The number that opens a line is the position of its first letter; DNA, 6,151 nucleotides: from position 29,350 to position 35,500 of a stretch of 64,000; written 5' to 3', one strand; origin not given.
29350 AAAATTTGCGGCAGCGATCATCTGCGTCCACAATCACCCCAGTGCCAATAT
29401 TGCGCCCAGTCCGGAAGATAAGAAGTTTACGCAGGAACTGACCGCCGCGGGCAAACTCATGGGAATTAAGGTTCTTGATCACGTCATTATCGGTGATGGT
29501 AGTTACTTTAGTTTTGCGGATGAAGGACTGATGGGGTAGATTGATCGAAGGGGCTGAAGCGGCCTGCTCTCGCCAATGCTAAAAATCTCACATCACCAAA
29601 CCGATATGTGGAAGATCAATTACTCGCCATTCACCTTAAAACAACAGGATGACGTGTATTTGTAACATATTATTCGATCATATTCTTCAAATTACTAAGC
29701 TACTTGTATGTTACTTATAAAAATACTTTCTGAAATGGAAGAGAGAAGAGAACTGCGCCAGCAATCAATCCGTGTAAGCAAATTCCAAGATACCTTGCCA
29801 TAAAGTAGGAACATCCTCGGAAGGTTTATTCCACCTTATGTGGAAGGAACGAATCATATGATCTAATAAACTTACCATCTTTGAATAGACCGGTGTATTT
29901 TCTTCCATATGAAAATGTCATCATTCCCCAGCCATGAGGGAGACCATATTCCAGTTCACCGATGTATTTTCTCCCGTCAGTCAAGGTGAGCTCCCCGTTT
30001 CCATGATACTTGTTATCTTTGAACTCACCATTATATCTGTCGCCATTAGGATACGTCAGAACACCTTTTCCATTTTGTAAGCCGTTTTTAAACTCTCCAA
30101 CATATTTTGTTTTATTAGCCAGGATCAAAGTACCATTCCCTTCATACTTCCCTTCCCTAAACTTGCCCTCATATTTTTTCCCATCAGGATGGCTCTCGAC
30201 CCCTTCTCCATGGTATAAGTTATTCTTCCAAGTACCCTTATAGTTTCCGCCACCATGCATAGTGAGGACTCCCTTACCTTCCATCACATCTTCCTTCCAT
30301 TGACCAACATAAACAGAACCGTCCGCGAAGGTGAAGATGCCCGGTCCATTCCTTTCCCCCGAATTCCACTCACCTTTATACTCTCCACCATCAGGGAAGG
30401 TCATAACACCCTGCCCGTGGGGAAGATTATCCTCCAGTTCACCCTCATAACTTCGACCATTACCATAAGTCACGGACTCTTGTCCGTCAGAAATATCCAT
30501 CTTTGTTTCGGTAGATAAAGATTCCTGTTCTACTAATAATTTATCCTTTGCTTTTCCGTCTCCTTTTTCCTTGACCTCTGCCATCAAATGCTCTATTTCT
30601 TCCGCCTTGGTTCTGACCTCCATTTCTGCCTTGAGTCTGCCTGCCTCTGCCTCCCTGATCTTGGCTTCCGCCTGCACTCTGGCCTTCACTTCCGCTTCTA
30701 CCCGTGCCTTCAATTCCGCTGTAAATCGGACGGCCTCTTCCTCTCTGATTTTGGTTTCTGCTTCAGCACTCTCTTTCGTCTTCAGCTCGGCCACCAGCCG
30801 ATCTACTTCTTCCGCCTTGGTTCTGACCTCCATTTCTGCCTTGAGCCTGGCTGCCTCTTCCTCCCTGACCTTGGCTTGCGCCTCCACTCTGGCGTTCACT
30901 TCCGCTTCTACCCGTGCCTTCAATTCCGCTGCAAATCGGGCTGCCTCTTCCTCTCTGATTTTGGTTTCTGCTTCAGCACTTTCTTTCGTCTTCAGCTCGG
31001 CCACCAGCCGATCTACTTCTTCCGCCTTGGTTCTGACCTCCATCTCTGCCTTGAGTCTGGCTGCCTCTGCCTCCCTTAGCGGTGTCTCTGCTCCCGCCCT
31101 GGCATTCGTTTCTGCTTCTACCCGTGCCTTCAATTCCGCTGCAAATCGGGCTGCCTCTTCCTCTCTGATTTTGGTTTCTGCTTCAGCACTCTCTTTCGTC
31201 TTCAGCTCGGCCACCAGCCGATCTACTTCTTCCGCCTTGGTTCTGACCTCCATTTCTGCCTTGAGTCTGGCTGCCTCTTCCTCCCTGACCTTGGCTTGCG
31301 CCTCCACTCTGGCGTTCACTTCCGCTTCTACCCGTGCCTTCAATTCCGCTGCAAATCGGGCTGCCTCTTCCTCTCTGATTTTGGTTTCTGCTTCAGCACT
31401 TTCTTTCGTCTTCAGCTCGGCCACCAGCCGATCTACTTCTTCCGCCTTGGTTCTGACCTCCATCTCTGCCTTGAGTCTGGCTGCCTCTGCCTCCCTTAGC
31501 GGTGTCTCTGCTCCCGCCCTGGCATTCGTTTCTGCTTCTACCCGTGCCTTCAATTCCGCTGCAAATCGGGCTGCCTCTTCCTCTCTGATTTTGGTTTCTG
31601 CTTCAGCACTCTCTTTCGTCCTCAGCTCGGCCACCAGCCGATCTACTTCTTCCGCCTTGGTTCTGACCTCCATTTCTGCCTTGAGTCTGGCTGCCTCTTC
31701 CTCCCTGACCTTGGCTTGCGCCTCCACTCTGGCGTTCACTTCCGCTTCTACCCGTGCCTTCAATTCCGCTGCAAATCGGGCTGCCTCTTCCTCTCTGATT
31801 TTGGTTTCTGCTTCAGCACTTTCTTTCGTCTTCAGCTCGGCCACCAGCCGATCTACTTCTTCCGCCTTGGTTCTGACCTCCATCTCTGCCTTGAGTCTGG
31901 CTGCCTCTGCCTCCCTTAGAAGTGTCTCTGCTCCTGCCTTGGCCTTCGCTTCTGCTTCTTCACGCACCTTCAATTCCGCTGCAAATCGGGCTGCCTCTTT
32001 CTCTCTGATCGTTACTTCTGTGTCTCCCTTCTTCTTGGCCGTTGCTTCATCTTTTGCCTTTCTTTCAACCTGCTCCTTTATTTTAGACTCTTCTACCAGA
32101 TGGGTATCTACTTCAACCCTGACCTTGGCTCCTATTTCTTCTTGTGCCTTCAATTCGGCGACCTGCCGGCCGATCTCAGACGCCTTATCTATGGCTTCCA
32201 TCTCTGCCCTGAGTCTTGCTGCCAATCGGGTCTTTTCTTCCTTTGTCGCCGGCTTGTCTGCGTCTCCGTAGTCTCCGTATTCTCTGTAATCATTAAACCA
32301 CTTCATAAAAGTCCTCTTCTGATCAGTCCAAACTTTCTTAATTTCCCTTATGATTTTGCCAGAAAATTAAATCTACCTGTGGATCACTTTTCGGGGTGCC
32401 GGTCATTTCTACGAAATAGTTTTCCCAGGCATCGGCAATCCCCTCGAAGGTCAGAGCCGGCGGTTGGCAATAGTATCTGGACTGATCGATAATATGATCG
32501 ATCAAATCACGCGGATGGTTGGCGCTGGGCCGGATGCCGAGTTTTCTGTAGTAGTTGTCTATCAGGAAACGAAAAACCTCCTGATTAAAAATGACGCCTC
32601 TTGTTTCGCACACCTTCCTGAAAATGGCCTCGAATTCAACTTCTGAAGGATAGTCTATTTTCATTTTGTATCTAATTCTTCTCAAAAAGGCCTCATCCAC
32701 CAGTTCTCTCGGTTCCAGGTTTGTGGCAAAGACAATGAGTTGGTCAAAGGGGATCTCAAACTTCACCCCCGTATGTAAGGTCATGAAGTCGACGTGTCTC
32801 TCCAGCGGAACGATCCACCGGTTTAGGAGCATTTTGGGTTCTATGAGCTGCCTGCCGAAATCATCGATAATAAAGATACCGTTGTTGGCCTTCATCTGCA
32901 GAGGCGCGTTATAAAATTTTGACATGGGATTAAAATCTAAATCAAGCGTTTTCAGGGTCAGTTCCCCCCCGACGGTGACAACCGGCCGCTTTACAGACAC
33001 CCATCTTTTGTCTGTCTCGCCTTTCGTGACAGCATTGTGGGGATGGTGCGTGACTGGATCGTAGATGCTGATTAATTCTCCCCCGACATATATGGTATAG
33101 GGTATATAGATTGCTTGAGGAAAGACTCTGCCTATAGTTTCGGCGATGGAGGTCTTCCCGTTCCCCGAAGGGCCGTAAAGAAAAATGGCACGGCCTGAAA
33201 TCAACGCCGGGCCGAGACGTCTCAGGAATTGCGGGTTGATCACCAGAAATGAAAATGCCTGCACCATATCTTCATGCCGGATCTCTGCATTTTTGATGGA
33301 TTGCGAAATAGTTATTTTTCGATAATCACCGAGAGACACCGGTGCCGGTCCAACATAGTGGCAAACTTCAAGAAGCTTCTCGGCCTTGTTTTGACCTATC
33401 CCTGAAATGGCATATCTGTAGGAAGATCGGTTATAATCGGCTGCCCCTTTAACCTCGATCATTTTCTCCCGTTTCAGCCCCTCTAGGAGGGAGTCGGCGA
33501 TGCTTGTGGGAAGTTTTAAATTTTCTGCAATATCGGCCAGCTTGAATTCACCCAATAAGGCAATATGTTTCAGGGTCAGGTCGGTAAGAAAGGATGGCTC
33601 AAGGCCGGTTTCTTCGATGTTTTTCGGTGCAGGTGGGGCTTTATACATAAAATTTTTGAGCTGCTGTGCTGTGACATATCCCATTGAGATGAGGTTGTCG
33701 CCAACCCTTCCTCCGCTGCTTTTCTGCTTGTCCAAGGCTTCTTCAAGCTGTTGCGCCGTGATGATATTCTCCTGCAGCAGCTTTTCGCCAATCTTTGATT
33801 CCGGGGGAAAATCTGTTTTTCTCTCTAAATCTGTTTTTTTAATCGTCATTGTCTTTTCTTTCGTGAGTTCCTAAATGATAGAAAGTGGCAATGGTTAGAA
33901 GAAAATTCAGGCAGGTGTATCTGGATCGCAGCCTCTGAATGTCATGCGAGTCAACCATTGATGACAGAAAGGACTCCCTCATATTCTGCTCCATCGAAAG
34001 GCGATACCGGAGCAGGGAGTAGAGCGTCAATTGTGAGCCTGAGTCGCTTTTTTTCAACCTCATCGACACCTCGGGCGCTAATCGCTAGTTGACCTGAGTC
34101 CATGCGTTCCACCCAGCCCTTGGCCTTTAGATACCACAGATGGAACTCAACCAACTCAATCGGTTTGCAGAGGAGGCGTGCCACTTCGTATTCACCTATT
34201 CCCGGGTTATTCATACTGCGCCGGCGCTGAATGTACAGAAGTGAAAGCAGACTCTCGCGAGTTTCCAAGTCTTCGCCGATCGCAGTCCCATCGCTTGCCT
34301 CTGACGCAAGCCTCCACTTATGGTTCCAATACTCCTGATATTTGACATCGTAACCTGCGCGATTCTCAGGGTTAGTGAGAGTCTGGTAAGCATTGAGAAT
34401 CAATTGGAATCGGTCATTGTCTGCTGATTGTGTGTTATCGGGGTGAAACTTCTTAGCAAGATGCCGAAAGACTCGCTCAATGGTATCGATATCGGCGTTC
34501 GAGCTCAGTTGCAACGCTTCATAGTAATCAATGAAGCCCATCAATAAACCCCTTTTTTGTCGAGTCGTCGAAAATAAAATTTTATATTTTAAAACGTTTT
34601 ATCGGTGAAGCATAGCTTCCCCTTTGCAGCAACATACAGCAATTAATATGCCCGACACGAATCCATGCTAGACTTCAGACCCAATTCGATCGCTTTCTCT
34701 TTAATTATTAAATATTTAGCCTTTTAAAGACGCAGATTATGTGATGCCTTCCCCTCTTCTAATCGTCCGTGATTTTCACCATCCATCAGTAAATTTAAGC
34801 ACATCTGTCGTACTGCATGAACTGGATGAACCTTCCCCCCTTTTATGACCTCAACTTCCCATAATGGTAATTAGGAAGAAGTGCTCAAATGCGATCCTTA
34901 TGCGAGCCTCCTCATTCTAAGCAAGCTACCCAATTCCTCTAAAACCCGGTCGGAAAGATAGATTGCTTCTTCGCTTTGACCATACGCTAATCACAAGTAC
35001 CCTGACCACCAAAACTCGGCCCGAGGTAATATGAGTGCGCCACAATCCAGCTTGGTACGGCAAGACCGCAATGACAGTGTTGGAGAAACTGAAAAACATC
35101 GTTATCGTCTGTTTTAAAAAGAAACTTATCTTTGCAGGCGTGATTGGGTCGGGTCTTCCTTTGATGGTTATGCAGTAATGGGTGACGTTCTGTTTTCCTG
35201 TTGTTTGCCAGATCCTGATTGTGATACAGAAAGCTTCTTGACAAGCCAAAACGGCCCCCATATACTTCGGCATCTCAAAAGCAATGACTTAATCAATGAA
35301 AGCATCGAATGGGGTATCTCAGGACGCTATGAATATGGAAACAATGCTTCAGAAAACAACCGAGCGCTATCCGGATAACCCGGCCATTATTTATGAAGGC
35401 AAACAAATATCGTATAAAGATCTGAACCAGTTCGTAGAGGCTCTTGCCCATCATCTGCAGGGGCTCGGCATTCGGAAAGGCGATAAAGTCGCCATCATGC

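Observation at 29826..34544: Uncharacterised three-gene operon: J-domain protein, MshEN-AAA+ ATPase, and a giant helical-repeat/MORN protein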

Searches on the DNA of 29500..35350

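Call 96: search_rna_families(source=window, start=29500, end=35350, threshold=evalue, max_evalue=1)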
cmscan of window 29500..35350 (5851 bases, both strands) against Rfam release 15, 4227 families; matches with E-value up to 1: 0.
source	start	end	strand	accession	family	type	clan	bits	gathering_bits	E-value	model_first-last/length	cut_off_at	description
